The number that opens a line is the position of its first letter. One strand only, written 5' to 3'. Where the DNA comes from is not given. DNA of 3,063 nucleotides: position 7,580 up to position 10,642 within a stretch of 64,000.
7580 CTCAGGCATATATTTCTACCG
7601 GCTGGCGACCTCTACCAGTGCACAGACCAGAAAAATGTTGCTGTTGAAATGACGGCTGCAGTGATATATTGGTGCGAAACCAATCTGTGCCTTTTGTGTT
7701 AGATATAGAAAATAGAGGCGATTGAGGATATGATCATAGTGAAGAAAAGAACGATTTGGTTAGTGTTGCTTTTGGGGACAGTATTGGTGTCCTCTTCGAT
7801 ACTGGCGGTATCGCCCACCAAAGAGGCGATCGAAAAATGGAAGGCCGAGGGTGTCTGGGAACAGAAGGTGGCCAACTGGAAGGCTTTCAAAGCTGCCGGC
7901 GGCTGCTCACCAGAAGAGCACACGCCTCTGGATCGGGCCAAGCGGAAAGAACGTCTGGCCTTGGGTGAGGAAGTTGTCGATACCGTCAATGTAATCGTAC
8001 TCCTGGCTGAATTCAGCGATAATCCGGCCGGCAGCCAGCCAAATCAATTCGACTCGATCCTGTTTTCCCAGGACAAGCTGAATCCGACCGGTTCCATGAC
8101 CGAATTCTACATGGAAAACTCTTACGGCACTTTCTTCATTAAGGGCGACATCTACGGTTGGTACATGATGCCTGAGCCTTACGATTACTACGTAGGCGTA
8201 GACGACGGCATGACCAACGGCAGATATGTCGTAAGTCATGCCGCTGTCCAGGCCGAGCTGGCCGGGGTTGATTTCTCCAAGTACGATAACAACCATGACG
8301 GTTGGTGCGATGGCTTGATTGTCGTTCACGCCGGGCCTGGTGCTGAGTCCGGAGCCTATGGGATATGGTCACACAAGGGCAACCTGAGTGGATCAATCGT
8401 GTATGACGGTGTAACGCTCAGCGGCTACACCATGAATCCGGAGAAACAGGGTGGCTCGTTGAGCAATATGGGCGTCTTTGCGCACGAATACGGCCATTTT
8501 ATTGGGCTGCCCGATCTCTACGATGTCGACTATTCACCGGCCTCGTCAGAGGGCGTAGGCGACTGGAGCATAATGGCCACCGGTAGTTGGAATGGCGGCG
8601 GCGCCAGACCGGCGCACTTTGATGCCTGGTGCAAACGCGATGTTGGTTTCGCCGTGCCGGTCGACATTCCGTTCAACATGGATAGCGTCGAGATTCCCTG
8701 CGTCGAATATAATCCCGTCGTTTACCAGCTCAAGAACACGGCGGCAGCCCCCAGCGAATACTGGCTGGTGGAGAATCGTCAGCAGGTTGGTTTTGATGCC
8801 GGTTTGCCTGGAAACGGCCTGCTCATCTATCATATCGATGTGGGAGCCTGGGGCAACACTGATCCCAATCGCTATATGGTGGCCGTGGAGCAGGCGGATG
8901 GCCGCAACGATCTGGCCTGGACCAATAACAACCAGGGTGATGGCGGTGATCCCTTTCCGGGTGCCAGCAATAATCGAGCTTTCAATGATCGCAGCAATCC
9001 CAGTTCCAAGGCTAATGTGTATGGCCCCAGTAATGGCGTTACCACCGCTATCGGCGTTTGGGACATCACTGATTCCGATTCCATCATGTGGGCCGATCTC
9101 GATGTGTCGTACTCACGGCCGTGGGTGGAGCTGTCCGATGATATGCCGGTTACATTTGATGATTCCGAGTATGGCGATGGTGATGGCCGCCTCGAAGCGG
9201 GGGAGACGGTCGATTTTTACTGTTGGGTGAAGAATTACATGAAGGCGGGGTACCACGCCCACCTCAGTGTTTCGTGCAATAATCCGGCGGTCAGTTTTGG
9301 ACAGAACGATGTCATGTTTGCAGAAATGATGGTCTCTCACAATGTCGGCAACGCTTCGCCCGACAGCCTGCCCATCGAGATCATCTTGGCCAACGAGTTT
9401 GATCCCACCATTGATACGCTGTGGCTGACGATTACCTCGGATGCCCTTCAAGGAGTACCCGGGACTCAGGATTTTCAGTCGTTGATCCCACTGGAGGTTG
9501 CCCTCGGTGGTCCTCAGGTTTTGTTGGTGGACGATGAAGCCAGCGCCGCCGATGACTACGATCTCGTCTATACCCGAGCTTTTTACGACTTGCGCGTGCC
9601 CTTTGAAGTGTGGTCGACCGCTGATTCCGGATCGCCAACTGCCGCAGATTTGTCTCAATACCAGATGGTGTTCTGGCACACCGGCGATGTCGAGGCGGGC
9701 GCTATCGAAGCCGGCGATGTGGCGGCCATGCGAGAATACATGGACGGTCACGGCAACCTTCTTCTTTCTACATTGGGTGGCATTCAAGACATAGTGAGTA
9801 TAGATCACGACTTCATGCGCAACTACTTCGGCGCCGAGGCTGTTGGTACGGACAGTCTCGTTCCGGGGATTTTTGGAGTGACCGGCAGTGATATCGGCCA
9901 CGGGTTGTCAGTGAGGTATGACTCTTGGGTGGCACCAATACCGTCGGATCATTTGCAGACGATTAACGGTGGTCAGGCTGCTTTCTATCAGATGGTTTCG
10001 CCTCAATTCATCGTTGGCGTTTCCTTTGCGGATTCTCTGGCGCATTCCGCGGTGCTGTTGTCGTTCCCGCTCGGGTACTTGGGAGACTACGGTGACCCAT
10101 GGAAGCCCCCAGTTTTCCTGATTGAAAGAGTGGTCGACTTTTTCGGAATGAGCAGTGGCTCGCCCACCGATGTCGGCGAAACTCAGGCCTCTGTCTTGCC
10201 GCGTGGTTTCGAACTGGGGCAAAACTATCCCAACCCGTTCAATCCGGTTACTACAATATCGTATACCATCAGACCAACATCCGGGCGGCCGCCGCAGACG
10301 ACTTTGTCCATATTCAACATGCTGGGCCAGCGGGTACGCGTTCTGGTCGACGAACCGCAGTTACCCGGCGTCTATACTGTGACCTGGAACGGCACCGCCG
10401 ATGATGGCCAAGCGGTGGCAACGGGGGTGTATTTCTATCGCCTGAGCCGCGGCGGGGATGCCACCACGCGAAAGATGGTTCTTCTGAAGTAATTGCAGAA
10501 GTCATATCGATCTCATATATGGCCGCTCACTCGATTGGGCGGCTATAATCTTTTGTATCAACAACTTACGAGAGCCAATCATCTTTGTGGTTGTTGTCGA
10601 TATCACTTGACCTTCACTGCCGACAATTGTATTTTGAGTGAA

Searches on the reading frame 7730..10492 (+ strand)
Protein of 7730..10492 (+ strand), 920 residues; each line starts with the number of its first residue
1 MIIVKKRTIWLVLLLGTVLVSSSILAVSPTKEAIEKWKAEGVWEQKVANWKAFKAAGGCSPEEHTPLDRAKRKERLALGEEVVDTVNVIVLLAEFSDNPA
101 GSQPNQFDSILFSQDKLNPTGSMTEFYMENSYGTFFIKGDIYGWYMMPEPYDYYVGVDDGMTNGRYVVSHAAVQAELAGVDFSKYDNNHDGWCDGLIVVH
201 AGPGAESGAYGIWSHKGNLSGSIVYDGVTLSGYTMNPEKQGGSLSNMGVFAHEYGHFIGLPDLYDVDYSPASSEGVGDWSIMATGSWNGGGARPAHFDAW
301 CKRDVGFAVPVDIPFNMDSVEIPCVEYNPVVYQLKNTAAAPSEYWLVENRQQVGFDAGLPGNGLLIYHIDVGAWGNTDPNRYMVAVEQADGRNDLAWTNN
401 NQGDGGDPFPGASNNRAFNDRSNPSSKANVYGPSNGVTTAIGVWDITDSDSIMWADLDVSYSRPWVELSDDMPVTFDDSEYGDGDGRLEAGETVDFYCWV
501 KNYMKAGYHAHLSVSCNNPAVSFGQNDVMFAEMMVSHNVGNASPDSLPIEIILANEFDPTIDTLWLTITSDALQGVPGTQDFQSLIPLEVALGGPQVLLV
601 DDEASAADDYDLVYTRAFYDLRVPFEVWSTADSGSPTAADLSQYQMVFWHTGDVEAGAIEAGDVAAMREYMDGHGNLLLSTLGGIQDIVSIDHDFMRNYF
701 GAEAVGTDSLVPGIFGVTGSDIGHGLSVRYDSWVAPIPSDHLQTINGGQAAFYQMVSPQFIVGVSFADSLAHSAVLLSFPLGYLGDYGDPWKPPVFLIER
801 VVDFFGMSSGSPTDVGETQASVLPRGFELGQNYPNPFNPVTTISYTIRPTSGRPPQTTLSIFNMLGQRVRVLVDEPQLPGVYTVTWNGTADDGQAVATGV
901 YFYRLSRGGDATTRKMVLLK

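Call 47: search_protein_families(library=pfam, proteins=[window:7730-10492:+], max_evalue=0.00001)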
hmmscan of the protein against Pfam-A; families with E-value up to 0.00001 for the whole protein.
window:7730-10492:+ (920 aa): 2 families
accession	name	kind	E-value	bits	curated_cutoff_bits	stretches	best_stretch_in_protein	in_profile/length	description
PF05547.17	Peptidase_M6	-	3.3e-20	73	22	1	110-302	52-282/294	Immune inhibitor A peptidase M6, catalytic domain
PF13860.13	FlgD_ig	-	6.3e-08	32.9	27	1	856-904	24-72/79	FlgD Ig-like domain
